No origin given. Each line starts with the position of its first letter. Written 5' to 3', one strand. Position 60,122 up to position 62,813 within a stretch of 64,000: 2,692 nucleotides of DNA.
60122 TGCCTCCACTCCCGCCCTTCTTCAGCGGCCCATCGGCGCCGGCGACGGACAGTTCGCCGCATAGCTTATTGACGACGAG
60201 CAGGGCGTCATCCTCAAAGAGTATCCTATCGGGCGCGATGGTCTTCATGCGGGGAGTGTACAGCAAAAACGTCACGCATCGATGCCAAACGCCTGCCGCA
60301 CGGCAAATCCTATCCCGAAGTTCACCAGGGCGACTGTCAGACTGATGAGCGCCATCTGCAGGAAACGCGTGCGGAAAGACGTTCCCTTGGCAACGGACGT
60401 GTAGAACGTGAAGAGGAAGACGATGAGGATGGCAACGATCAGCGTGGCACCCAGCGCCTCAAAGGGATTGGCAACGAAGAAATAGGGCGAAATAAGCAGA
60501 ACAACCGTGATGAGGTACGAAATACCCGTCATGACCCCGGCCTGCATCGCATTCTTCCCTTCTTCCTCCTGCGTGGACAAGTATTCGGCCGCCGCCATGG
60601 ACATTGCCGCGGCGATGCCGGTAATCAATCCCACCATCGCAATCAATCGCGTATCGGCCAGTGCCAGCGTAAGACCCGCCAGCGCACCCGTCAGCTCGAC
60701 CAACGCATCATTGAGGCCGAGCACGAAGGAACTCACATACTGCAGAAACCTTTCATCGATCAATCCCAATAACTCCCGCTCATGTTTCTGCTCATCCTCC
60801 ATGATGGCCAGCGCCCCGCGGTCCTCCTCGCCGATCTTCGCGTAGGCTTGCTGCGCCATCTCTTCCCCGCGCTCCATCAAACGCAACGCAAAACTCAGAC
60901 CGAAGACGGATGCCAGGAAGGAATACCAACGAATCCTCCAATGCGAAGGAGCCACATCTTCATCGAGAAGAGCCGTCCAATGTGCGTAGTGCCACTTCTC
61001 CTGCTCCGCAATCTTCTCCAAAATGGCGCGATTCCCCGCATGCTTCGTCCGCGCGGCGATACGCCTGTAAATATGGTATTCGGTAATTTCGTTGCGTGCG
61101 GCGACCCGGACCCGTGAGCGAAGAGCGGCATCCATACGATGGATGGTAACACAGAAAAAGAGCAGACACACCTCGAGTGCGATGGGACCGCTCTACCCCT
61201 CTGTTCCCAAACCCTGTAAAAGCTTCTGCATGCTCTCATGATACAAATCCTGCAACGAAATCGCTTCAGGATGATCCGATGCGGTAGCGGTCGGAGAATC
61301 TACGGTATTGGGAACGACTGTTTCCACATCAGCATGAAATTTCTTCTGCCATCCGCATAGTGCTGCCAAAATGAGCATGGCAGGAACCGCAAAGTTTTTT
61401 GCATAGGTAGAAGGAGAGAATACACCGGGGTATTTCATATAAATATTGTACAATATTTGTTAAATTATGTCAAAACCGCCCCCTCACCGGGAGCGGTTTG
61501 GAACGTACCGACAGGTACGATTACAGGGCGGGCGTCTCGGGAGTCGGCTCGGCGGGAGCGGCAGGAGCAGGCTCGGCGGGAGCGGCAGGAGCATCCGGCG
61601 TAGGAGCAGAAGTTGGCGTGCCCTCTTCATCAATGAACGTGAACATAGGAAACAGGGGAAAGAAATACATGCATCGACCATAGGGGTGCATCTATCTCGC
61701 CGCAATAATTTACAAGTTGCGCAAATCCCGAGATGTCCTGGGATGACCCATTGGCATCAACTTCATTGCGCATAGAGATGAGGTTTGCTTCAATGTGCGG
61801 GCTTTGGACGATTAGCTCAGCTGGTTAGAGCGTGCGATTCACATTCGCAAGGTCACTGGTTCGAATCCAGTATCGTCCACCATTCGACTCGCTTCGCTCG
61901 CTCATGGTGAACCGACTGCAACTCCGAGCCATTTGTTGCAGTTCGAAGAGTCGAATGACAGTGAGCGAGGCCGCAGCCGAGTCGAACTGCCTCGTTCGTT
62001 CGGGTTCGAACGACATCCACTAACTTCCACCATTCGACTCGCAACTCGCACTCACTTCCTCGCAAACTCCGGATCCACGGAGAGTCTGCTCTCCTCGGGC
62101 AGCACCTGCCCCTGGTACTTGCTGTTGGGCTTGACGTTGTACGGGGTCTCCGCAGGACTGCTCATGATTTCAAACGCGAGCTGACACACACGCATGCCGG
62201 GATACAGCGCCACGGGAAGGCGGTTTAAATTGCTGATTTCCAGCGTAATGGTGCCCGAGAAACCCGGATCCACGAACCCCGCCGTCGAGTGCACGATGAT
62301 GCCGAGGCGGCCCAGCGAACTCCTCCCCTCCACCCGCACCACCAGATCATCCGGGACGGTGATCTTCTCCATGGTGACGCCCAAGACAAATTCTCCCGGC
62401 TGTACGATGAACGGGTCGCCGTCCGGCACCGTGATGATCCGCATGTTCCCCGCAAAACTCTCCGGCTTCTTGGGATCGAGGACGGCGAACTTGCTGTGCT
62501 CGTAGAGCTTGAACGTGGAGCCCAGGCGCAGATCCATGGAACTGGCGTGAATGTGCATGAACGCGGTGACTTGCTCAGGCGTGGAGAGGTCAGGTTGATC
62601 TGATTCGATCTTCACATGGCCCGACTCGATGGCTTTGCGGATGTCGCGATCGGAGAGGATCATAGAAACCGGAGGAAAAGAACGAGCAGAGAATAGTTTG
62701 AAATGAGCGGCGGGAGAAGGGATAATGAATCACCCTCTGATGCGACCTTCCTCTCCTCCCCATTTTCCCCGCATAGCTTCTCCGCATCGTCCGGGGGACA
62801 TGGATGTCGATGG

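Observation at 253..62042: A small vocabulary of 7/8-nt words recurs at about 20 loci in both orientations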

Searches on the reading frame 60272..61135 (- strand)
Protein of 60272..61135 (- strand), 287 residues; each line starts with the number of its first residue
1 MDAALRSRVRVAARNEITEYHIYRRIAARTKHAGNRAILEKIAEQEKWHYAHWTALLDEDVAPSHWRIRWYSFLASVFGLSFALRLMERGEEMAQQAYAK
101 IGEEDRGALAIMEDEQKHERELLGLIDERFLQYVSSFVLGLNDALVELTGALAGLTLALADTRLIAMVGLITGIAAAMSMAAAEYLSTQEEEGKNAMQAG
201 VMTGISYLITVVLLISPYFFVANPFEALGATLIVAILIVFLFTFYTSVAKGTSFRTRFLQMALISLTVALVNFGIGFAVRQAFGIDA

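Call 60: find_encoding_contigs(protein=window:60272-61135:-, flank=10000, max_places=2)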
Protein window:60272-61135:- (287 aa): no gene with exactly this product is on record in the collection.

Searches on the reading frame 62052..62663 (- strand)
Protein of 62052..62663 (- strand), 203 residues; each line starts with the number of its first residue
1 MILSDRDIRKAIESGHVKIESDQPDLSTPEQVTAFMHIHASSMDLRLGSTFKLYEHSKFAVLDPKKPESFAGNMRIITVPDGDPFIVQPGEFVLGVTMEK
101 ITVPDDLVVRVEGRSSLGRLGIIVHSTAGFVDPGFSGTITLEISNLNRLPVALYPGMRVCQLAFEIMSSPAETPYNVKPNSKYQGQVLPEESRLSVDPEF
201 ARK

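Call 59: find_encoding_contigs(protein=window:62052-62663:-, flank=10000, max_places=2)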
Protein window:62052-62663:- (203 aa): no gene with exactly this product is on record in the collection.
